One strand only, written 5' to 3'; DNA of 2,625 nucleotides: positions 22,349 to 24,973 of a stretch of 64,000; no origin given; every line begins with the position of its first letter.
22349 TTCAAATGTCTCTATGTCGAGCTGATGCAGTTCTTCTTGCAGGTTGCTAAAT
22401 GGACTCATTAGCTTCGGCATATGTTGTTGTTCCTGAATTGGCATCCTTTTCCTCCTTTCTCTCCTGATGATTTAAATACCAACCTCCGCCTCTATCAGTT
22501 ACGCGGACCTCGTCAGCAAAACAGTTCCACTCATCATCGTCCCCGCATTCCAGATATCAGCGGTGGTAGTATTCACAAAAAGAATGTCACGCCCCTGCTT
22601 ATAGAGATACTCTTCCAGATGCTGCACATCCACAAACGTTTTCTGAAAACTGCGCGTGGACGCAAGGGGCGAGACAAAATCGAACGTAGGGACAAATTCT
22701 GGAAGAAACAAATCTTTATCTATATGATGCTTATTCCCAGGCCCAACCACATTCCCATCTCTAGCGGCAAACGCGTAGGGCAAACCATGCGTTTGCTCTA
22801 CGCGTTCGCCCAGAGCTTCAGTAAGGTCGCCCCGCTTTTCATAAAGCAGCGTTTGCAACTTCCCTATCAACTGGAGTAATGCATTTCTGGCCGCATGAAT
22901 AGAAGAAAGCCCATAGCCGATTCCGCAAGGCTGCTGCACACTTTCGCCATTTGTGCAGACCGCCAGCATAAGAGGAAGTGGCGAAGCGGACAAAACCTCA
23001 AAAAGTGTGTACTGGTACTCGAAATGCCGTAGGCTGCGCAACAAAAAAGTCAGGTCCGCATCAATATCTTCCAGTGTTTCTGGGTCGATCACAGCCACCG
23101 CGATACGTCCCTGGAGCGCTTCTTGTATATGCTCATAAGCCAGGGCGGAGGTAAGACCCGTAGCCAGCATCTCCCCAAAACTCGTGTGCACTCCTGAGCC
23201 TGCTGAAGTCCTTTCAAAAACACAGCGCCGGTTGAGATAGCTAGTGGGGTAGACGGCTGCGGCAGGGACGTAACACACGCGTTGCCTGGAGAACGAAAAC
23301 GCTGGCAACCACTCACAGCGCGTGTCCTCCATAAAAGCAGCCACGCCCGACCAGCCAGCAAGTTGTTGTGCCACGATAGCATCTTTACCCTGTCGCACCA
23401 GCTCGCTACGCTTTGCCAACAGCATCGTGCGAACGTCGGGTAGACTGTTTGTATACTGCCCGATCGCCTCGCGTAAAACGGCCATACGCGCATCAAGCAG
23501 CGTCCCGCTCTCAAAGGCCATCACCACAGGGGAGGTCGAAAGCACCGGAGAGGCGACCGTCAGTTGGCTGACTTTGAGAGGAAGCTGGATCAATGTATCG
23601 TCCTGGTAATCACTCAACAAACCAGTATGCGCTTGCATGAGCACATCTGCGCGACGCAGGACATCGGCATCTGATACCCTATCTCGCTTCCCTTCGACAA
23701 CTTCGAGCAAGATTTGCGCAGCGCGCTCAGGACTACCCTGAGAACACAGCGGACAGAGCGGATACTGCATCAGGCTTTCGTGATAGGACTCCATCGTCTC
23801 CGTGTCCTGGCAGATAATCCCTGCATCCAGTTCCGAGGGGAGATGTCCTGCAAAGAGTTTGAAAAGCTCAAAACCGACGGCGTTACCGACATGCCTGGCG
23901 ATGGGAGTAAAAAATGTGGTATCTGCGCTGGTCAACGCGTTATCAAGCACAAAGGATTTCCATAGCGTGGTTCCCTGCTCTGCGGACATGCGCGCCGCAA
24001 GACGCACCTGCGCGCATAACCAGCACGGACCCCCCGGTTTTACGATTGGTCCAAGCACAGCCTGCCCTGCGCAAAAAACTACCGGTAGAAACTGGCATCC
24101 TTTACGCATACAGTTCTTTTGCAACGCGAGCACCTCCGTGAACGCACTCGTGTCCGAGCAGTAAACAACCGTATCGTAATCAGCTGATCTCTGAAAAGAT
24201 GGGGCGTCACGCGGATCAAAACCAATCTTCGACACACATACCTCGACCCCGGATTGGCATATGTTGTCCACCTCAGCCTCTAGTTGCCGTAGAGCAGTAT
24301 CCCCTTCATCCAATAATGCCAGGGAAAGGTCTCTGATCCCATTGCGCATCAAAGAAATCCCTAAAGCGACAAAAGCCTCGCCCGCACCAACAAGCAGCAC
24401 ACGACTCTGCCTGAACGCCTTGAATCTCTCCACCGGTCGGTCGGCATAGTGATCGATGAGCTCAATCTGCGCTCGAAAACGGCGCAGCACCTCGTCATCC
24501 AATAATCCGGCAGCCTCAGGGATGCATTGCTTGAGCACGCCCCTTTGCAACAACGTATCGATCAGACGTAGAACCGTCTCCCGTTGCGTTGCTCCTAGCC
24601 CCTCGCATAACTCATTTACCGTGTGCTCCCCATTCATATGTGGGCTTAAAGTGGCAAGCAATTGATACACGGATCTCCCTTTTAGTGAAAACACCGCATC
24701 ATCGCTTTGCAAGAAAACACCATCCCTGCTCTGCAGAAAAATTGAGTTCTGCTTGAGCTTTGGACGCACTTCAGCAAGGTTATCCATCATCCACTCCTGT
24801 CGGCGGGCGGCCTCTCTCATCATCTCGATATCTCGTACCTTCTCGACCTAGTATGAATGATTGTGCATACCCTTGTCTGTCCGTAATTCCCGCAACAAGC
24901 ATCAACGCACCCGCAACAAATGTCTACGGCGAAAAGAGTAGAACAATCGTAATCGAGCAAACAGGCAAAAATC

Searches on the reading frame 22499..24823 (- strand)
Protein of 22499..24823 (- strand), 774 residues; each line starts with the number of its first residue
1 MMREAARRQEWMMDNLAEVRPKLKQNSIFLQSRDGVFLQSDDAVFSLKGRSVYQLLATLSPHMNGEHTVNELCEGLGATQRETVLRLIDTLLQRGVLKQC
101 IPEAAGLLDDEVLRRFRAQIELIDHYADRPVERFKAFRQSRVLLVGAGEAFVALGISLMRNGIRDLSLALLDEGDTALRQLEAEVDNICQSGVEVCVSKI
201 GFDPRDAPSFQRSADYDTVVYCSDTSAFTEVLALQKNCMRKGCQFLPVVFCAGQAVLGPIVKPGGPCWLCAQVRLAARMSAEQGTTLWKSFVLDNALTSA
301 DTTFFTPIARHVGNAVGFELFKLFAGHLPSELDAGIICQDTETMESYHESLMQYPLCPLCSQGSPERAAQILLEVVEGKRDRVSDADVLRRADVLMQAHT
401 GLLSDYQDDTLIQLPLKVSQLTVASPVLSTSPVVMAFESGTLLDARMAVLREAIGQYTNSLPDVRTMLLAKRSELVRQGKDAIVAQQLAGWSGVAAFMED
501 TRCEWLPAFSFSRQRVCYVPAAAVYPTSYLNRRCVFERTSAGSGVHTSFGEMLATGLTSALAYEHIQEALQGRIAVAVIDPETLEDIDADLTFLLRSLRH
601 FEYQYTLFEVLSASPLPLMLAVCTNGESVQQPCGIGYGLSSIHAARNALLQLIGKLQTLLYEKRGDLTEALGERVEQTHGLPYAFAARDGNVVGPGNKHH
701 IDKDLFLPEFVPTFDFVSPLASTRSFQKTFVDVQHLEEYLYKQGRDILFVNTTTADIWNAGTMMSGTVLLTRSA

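Call 4: search_protein_families(library=pfam, proteins=[window:22499-24823:-], max_evalue=0.01)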
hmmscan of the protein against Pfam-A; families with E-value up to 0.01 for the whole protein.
window:22499-24823:- (774 aa): 2 families
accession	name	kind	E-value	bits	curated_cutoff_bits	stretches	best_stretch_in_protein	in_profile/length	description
PF02624.21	YcaO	-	5.1e-18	65.9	25.7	1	441-757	6-312/325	YcaO cyclodehydratase, ATP-ad Mg2+-binding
PF00899.27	ThiF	-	0.0051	16.4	28.1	0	205-332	102-210/238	ThiF family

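Call 5: search_protein_families(library=ncbifam, proteins=[window:22499-24823:-], max_evalue=0.01)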
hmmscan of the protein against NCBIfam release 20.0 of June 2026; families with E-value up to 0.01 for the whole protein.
window:22499-24823:- (774 aa): 3 families
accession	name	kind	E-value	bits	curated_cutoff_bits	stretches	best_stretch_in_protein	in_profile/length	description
TIGR03693.1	ocin_ThiF_like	hypoth_equivalog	2.9e-39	134.8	561.9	1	17-432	6-404/637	putative thiazole-containing bacteriocin maturation protein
TIGR03882.1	cyclo_dehyd_2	equivalog_domain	1.4e-12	48.2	36.9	1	245-372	3-127/164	TOMM precursor leader peptide-binding protein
TIGR03604.1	TOMM_cyclo_SagD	subfamily_domain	5.4e-08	32.1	219.25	1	494-762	65-326/377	thiazole/oxazole-forming peptide maturase, SagD family component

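Call 65: search_solved_structures(query=window:22499-24823:-, max_evalue=0.1, show_alignments=1)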
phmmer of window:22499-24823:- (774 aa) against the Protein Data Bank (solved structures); distinct sequences matched with E-value up to 0.1: 6.
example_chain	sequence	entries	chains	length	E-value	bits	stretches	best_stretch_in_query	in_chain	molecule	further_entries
8t19_A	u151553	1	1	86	0.0004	22.3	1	22-98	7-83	PbtF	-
1jw9_B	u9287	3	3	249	0.0059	18.4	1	109-362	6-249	MOLYBDOPTERIN BIOSYNTHESIS MOEB PROTEIN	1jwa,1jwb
6om4_A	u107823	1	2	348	0.021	16.6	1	169-360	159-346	MccB protein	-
3h5a_A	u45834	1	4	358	0.021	16.5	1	169-361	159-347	MccB protein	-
4bs9_A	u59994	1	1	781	0.021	16.5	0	202-284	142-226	TRUD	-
3h5n_A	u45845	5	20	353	0.028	16.1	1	169-360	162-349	MccB protein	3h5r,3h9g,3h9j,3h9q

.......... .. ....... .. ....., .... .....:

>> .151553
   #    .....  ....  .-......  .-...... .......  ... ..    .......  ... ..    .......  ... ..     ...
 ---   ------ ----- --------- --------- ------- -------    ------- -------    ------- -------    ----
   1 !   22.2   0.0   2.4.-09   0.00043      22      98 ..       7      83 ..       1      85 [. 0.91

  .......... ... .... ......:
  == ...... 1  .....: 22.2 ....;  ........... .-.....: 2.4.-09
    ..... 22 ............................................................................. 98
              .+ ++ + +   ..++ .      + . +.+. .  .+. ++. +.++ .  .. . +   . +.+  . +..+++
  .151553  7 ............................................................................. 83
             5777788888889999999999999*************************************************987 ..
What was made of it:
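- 22499..24823 (-): 774 aa leader-binding scaffold protein. It has an N-terminal RRE, an E1/ThiF-like domain and a C-terminal degenerate YcaO-like domain. Residues 22-98 match the solved PbtF RRE (8t19, E 4e-4, call 65). hhalign to the canonical YcaO family gives probability 99.4 at 19% identity.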
